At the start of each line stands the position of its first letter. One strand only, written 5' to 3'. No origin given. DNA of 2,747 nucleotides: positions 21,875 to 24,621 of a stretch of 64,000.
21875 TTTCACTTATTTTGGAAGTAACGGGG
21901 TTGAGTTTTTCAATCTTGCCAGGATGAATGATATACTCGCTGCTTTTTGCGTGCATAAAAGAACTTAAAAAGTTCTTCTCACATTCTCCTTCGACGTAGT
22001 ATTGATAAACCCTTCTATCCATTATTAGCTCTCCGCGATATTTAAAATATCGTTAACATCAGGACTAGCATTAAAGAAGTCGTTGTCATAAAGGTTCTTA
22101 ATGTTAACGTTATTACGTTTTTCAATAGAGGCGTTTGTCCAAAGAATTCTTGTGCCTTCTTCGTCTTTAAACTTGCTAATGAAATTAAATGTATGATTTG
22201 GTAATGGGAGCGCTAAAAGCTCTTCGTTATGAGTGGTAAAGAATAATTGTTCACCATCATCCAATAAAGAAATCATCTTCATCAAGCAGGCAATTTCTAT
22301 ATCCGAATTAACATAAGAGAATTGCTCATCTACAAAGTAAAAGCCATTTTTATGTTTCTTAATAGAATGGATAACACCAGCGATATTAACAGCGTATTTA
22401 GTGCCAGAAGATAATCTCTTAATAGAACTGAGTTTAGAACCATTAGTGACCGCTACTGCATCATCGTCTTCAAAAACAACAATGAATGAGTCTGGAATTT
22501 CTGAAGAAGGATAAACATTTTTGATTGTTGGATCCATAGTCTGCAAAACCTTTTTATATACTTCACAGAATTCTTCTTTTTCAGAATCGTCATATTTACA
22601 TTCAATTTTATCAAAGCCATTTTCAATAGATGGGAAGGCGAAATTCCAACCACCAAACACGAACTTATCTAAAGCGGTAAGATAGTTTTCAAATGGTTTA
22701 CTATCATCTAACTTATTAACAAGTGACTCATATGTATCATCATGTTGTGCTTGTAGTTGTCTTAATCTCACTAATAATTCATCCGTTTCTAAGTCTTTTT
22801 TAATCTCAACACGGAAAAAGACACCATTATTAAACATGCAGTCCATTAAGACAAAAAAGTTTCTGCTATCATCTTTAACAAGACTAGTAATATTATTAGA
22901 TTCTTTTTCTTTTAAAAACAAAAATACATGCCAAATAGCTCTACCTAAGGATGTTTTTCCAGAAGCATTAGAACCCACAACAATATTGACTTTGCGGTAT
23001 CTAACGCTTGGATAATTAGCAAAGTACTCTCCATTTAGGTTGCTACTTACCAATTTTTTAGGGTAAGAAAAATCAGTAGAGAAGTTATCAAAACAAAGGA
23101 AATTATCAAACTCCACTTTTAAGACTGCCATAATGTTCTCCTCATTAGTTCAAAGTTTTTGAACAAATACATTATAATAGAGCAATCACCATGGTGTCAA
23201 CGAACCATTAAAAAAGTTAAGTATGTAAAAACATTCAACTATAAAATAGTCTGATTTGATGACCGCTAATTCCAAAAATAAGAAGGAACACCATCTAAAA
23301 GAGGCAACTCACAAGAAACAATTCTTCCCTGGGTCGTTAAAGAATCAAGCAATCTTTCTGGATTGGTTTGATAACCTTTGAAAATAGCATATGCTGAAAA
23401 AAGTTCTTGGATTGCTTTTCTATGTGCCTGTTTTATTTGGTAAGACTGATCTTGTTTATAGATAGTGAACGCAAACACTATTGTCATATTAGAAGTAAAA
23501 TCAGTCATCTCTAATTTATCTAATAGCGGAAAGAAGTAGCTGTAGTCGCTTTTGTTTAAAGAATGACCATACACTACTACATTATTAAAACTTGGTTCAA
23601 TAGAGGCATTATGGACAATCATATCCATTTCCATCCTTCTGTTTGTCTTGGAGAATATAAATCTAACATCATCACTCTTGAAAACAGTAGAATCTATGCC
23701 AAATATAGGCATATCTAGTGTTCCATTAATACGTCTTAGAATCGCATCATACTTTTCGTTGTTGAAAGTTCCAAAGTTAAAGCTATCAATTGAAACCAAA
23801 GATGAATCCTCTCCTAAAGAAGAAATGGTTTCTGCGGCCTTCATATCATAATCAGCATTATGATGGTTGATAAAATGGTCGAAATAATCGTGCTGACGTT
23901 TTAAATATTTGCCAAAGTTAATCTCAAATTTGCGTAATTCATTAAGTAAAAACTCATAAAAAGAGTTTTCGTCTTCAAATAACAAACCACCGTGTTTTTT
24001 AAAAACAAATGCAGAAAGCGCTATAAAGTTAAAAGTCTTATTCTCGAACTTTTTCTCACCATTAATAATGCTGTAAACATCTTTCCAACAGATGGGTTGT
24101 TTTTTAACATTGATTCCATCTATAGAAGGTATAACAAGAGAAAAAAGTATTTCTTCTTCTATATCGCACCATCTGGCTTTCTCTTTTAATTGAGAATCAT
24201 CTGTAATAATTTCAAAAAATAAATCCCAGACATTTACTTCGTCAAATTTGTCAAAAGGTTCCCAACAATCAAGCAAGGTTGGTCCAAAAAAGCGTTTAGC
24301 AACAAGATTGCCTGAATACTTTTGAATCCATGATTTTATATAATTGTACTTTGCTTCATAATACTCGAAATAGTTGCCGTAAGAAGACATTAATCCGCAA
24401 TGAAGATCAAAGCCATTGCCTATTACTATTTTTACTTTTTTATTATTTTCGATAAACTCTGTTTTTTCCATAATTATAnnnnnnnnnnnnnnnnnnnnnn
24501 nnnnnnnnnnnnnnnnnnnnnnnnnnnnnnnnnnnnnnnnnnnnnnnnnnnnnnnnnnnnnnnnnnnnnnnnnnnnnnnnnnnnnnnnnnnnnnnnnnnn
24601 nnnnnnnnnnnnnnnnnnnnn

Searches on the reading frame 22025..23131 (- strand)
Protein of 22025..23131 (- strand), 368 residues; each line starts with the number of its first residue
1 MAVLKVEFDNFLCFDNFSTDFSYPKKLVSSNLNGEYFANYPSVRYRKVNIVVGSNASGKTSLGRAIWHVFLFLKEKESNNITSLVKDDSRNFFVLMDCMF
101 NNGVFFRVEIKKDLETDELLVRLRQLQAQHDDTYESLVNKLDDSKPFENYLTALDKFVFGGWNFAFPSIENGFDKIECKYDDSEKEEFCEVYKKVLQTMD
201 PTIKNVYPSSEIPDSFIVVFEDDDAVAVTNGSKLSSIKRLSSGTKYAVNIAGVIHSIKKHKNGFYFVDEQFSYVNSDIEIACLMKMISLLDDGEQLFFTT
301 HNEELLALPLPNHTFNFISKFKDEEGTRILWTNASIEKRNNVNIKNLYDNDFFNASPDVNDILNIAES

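Call 67: search_protein_families(library=pfam, proteins=[window:22025-23131:-], max_evalue=0.001)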
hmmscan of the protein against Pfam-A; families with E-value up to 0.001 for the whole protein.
window:22025-23131:- (368 aa): 3 families
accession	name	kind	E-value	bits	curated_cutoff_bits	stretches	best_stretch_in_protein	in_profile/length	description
PF13304.12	AAA_21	-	4.8e-08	33.9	27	0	48-71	1-24/304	AAA domain, putative AbiEii toxin, Type IV TA system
PF02463.25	SMC_N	-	1.3e-06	28.4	40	1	46-306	24-202/220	RecF/RecN/SMC N terminal domain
PF13175.12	AAA_15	-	1.8e-06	28.3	32.1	1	1-184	1-151/374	AAA ATPase domain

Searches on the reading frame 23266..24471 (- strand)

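Call 67: search_protein_families(library=pfam, proteins=[window:23266-24471:-], max_evalue=0.001)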
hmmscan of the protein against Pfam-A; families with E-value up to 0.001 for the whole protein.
window:23266-24471:- (401 aa): 1 family
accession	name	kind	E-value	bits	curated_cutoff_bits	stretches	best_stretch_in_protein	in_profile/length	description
PF14253.11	AbiH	-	1.3e-15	58.6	30.9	1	16-323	3-252/260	Bacteriophage abortive infection AbiH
